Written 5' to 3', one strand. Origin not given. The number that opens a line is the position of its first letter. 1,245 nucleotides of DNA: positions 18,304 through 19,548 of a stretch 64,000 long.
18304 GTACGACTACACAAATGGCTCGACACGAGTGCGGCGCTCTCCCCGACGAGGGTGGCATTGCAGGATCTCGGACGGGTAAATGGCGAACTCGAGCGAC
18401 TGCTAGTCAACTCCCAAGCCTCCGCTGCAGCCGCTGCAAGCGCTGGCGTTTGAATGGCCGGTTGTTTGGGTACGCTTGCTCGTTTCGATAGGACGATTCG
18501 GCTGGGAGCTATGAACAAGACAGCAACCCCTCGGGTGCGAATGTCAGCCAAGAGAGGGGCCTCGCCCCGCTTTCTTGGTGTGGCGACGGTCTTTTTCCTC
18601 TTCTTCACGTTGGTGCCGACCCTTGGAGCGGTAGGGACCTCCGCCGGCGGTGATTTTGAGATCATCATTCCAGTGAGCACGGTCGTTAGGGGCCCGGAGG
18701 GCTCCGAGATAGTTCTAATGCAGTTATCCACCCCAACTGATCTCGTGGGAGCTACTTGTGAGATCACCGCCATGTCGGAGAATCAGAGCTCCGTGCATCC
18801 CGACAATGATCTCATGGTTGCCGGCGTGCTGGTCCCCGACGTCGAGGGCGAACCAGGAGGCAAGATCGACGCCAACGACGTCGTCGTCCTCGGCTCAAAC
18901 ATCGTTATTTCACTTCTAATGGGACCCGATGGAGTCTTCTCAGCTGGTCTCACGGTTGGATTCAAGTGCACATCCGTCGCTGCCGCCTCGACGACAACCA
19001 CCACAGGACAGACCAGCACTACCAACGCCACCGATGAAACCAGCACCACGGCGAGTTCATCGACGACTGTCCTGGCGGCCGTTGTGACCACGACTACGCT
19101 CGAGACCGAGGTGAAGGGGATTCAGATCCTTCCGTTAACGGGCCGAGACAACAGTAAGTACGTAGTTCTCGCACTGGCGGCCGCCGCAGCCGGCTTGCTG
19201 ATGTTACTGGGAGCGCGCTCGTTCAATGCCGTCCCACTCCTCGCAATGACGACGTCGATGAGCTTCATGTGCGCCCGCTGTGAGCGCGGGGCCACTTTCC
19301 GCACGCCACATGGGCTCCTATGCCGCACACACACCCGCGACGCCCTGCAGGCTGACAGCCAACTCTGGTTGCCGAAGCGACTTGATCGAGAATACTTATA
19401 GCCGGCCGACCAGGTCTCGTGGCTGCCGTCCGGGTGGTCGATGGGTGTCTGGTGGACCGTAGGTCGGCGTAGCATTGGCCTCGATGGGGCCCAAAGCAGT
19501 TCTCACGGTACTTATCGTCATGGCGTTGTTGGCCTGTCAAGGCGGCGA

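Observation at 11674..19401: Surface/export gene neighbourhood: a four-gene overlapping operon (DUF1611-like P-loop protein, fused ABC exporter, alpha/beta hydrolase, CapA-like metallophosphoesterase) flanked by an SLH-anchored lipase and an LPLTG-motif Thr-rich protein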

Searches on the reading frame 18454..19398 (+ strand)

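Call 3: search_protein_families(library=pfam, proteins=[window:18454-19398:+], max_evalue=0.01)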
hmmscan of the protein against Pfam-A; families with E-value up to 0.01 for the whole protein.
window:18454-19398:+ (315 aa): 1 family
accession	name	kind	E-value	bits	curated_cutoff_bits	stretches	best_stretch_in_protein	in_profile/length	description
PF21827.1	New_glue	-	0.00018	21.7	31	1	171-218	25-64/94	New glue protein family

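Call 4: search_protein_families(library=ncbifam, proteins=[window:18454-19398:+], max_evalue=0.01)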
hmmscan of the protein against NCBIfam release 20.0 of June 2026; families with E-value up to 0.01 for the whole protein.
window:18454-19398:+ (315 aa): 1 family
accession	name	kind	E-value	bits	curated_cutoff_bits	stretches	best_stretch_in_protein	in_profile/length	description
NF053819.1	EF0750_LPXTG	subfamily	0.0014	19.1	47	1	165-244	14-92/105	EF2685/EF0750 family sortase-dependent surface protein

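Call 22: search_protein_families(library=pfam, proteins=[window:18454-19398:+], max_evalue=10)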
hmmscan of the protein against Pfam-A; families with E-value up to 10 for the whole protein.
window:18454-19398:+ (315 aa): 2 families
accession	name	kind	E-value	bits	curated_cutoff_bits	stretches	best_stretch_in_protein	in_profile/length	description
PF21827.1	New_glue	-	0.00018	21.7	31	1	171-218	25-64/94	New glue protein family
PF19041.5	CBP30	-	0.52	10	27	1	173-226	97-150/299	Nuclear cap binding complex subunit CBP30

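Call 43: search_protein_families(library=padloc, proteins=[window:18454-19398:+], max_evalue=0.001)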
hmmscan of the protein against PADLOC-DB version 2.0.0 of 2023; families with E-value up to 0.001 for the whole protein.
window:18454-19398:+ (315 aa): 0 families
